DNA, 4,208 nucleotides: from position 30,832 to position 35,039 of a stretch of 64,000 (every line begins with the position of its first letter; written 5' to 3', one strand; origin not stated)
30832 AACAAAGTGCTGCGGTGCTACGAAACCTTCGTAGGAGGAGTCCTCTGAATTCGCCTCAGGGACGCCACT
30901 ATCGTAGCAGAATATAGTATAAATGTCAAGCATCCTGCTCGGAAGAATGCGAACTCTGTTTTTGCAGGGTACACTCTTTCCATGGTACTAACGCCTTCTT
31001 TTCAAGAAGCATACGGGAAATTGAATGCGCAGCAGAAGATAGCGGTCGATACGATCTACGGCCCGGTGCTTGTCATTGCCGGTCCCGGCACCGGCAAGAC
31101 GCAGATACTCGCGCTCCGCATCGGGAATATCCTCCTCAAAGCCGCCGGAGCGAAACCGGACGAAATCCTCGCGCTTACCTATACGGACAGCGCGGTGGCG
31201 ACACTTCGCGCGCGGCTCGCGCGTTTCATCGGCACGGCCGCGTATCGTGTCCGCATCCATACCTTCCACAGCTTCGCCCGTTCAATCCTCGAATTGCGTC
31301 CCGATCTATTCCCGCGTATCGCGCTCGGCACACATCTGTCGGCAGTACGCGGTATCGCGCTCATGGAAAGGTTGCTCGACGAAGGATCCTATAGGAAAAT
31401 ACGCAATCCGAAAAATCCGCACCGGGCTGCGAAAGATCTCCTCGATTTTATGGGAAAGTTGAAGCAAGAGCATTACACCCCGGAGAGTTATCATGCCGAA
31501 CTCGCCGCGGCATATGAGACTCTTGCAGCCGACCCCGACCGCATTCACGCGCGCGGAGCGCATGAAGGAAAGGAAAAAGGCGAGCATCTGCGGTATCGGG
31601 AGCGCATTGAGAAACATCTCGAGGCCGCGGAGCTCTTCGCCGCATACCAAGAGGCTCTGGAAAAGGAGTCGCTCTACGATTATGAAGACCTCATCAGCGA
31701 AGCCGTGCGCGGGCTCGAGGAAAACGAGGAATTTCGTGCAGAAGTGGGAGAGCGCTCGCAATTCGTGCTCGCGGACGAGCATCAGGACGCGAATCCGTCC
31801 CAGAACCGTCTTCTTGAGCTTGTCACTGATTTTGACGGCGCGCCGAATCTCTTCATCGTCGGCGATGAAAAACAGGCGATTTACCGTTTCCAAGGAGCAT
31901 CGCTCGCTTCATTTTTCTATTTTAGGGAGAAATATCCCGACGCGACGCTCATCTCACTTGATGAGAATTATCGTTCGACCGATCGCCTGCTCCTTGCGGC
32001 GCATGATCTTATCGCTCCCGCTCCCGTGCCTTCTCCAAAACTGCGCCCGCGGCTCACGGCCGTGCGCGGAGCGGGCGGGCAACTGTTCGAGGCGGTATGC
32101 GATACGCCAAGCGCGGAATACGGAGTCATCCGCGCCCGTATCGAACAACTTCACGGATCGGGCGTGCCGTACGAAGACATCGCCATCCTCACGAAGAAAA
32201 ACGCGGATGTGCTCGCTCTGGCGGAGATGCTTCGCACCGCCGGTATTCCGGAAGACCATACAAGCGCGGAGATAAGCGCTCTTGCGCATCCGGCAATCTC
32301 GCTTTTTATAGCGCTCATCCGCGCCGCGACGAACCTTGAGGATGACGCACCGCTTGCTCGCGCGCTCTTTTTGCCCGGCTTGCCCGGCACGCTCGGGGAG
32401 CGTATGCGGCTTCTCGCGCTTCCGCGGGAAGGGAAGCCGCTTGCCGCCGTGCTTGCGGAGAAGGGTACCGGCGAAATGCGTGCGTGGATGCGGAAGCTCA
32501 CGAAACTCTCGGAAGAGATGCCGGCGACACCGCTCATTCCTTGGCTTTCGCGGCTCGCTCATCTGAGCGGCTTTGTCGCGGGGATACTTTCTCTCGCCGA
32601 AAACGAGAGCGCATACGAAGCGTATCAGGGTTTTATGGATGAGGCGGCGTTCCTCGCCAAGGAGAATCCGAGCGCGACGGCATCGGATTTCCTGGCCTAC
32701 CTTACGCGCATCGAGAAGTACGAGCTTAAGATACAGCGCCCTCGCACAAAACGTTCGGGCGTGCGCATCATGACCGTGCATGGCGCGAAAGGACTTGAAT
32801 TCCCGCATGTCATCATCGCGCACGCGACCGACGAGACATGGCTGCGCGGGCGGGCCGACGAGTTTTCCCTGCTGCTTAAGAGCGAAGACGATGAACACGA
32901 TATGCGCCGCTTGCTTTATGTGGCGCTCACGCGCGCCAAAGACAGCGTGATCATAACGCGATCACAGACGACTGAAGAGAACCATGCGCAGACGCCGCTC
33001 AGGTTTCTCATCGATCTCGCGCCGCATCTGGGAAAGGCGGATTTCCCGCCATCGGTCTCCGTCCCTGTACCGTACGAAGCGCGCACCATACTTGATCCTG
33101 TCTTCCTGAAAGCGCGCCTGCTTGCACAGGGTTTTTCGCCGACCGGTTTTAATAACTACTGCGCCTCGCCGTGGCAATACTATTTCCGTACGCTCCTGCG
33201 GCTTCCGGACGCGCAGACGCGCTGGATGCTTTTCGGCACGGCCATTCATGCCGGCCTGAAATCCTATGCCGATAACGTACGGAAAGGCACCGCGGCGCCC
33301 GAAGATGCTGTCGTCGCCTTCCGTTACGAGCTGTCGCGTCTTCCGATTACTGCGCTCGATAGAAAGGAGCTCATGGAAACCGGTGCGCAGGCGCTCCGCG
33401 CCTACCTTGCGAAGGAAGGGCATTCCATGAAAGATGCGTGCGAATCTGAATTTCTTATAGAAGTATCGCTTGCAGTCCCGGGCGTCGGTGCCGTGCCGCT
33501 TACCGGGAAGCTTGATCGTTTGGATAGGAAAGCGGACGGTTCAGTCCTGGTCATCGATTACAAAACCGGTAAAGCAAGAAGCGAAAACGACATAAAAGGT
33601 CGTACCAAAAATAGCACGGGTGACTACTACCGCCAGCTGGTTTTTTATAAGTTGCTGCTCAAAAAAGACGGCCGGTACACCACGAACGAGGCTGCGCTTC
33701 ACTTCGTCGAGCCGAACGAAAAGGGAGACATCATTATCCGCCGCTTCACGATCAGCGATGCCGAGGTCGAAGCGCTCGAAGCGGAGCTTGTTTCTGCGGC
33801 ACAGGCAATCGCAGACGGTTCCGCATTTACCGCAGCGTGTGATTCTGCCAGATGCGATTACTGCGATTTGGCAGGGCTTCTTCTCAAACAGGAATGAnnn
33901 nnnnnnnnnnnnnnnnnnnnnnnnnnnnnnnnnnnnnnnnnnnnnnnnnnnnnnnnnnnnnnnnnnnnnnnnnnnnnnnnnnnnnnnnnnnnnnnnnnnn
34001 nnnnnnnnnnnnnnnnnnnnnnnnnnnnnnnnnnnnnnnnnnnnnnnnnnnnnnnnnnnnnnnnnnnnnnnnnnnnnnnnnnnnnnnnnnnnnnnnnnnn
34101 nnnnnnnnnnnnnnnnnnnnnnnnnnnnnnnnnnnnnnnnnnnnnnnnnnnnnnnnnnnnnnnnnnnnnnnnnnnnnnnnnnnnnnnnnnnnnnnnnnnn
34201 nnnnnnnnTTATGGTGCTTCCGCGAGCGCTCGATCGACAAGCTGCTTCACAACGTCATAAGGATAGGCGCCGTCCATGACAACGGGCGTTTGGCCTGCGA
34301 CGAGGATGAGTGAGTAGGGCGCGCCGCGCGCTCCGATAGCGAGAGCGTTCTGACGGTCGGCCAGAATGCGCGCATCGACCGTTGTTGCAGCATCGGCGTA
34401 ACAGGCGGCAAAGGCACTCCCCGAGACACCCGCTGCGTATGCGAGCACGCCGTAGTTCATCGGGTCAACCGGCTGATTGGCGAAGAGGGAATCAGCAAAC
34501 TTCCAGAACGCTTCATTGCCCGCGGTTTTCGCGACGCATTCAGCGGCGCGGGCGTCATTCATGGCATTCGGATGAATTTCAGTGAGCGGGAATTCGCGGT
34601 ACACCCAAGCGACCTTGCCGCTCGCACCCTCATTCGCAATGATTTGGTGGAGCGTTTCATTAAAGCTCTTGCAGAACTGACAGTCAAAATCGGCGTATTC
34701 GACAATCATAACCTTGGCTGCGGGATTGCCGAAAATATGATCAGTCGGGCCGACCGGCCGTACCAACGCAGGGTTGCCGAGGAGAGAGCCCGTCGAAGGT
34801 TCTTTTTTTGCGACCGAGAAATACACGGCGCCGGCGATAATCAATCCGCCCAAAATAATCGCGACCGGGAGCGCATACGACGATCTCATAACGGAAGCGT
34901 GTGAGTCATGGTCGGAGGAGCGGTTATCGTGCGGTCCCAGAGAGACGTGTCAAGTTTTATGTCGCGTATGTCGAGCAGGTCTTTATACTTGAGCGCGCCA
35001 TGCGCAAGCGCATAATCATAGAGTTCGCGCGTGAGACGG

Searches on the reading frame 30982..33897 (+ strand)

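Call 20: search_protein_families(library=pfam, proteins=[window:30982-33897:+])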
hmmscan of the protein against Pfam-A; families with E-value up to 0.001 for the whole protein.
window:30982-33897:+ (971 aa): 7 families
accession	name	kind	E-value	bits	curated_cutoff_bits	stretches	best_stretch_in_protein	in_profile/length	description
PF00580.27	UvrD-helicase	-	3e-51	175.1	23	1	14-319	1-271/271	UvrD/REP helicase N-terminal domain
PF12705.13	PDDEXK_1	-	2.1e-29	103.6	22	1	718-963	2-242/247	PD-(D/E)XK nuclease superfamily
PF13361.12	UvrD_C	-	5.5e-28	98.8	25.6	2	585-662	278-349/350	UvrD-like helicase C-terminal domain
PF13245.12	AAA_19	-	7.4e-16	59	25.1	1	21-303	4-133/134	AAA domain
PF13538.12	UvrD_C_2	-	6e-12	45.7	27.4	2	638-658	29-51/52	UvrD-like helicase C-terminal domain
PF01443.25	Viral_helicase1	-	6e-07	30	21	1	590-658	173-226/228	Viral superfamily 1 RNA helicase core domain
PF13604.12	AAA_30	-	0.00073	19.8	27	0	13-79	1-66/191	AAA domain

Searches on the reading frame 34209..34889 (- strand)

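Call 20: search_protein_families(library=pfam, proteins=[window:34209-34889:-])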
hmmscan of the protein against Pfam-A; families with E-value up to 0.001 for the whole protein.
window:34209-34889:- (226 aa): 2 families
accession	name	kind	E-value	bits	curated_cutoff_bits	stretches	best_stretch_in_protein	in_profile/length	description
PF13462.12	Thioredoxin_4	-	5.8e-19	69.3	23.2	1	48-168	3-120/165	Thioredoxin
PF01323.26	DSBA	-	5e-09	36.6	25.6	1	62-216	2-188/191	DSBA-like thioredoxin domain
